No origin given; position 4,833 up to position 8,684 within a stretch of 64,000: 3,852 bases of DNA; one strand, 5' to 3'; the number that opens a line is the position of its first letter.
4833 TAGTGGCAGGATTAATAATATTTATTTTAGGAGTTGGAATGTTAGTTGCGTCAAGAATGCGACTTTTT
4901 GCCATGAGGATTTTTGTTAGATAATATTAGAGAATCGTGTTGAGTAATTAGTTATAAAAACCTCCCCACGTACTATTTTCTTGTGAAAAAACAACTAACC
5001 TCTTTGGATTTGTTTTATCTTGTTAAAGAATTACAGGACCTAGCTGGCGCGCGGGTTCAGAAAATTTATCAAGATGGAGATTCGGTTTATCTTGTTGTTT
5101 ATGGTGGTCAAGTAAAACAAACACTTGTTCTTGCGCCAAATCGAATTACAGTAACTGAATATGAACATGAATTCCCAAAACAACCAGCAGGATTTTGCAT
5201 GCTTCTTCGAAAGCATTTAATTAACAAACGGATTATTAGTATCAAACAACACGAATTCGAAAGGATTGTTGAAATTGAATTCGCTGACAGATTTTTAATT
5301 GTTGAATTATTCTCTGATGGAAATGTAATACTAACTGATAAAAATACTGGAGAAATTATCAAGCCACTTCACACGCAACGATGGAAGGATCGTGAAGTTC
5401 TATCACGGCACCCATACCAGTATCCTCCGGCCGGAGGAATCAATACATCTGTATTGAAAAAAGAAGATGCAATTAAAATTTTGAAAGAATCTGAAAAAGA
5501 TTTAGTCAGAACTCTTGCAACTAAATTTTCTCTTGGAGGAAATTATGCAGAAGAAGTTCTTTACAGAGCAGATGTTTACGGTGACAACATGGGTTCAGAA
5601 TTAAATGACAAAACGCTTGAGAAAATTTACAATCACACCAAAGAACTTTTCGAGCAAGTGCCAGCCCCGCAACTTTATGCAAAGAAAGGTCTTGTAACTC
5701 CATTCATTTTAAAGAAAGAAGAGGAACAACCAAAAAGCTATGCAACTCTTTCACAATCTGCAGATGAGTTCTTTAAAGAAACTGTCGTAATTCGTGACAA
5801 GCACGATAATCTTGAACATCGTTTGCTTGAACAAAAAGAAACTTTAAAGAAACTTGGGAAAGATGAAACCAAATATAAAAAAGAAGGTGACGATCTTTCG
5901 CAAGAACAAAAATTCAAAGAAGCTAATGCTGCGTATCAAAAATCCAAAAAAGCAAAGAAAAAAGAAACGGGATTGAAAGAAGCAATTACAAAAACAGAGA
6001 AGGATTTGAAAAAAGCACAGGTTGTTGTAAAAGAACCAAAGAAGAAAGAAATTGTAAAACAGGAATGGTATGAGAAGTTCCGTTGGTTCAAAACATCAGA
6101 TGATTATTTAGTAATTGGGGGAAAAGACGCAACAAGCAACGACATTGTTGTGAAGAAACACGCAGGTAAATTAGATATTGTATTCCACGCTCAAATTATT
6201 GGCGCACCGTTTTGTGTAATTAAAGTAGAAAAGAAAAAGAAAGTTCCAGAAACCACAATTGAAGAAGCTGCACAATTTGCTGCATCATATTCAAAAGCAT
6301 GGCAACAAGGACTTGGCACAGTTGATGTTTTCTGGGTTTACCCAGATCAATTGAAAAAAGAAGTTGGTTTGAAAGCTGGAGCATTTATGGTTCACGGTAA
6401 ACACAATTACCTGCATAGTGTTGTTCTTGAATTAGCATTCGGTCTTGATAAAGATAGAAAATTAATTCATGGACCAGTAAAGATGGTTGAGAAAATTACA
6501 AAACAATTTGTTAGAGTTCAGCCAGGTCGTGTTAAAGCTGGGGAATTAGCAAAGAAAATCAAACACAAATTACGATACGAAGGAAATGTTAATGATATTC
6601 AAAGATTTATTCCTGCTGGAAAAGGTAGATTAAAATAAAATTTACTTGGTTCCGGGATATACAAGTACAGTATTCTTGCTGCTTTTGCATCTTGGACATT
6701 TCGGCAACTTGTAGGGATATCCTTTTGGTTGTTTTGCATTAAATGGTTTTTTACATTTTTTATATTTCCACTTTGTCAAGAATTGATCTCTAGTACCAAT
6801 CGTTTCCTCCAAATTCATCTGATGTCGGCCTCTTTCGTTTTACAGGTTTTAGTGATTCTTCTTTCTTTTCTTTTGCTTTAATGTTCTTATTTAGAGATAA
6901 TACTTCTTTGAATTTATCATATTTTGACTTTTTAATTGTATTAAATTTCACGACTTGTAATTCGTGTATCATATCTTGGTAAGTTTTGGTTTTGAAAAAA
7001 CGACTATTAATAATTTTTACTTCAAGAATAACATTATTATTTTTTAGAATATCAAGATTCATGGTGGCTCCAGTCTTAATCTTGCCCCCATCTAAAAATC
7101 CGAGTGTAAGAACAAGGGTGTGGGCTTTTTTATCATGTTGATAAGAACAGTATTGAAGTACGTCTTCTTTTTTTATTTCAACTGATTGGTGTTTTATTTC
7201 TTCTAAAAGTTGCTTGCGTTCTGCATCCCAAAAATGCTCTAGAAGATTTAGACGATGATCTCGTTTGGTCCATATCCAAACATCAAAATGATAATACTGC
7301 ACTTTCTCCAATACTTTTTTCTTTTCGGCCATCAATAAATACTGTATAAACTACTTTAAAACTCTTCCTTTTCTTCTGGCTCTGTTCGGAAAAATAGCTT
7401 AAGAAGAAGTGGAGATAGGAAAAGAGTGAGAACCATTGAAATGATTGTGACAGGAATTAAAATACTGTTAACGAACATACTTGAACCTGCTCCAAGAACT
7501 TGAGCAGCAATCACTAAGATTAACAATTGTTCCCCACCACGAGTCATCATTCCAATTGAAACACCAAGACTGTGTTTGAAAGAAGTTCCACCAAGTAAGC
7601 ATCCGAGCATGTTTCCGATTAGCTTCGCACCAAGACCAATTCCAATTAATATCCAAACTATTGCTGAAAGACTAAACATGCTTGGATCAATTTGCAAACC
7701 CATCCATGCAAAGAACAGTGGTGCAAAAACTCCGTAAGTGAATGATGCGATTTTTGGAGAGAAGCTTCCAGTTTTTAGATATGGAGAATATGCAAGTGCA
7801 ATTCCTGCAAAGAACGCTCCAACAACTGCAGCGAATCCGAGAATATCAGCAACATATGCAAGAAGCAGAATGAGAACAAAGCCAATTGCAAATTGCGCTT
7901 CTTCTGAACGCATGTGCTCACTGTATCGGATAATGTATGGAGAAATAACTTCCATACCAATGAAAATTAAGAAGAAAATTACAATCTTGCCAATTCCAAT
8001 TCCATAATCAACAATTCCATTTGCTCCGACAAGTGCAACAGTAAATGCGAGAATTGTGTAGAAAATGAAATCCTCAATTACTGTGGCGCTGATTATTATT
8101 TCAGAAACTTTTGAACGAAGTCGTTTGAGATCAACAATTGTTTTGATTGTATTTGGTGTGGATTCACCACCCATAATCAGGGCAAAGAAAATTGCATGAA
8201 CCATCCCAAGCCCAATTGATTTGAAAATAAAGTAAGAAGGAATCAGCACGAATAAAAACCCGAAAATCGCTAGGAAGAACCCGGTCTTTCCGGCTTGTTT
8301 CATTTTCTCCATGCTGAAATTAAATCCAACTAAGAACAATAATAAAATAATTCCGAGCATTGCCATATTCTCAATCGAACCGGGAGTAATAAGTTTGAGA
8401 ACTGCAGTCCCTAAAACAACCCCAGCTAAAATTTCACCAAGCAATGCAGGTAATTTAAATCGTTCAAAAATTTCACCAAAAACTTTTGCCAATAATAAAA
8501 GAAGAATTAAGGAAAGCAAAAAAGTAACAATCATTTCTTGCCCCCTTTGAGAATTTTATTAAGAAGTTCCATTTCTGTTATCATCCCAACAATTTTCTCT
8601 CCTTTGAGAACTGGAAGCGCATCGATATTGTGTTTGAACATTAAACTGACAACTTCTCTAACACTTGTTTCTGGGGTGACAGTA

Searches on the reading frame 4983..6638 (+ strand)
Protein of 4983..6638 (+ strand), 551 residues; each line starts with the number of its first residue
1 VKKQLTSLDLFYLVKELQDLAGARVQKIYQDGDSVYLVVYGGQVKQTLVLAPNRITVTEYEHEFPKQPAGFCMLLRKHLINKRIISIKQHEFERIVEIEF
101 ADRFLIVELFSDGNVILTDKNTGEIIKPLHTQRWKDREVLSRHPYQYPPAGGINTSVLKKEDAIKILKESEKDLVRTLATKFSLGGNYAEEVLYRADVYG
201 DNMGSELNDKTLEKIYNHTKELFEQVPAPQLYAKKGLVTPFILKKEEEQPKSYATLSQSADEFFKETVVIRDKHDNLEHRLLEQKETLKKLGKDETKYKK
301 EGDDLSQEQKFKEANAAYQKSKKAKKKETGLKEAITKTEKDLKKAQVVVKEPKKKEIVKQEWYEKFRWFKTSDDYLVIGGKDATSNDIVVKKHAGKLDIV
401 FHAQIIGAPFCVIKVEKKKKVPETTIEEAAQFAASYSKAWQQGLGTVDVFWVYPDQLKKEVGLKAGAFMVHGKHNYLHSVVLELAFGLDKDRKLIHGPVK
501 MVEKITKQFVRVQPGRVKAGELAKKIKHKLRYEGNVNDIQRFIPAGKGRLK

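Call 30: search_protein_families(library=pfam, proteins=[window:4983-6638:+], max_evalue=0.00001)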
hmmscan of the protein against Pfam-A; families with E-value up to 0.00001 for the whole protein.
window:4983-6638:+ (551 aa): 2 families
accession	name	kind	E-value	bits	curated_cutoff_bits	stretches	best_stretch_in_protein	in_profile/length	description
PF05833.16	NFACT_N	-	3.1e-55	188.2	31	1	8-312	3-337/456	NFACT N-terminal and middle domains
PF05670.18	NFACT-R_1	-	9.1e-33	113.6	29.8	1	365-472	1-112/112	NFACT protein RNA binding domain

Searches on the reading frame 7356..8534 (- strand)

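Call 27: search_protein_families(library=pfam, proteins=[window:7356-8534:-], max_evalue=0.00001)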
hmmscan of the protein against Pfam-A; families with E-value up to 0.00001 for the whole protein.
window:7356-8534:- (392 aa): 1 family
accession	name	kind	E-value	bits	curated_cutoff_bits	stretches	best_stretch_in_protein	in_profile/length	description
PF00999.27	Na_H_Exchanger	-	4.1e-45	154.7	26.2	1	11-379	2-370/375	Sodium/hydrogen exchanger, transmembrane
